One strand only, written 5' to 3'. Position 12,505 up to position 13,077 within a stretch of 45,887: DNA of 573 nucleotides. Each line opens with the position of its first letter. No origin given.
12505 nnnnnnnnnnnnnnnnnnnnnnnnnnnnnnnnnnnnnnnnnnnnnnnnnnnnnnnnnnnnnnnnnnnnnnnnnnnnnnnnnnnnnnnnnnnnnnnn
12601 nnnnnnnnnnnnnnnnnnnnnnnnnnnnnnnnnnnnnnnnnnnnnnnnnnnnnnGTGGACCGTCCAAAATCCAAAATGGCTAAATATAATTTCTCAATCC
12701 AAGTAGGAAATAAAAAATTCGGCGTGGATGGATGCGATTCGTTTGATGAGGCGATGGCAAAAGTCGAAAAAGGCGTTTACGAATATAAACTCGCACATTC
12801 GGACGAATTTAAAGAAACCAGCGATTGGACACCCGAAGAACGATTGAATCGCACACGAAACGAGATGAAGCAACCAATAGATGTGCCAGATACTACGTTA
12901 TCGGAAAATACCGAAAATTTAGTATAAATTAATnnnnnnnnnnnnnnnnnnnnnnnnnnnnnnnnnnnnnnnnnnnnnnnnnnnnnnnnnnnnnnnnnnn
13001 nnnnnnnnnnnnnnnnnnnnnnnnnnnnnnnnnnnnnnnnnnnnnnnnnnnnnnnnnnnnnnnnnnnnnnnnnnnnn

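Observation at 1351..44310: Canonical DnaA-box 9-mer is strongly over-represented and sits at a fixed position upstream of phage promoters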

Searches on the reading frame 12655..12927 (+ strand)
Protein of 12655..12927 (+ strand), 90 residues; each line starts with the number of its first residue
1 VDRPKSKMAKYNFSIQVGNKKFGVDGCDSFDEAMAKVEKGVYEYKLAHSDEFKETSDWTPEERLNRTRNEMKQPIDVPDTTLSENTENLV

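Call 48: search_protein_families(library=pfam, proteins=[window:12655-12927:+], max_evalue=0.1)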
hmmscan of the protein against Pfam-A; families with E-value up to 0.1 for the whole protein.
window:12655-12927:+ (90 aa): 1 family
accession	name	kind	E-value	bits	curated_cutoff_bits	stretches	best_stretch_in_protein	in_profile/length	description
PF22058.2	X25_BaPul_like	-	0.013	16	27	1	32-57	36-61/87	Pullulanase X25 domain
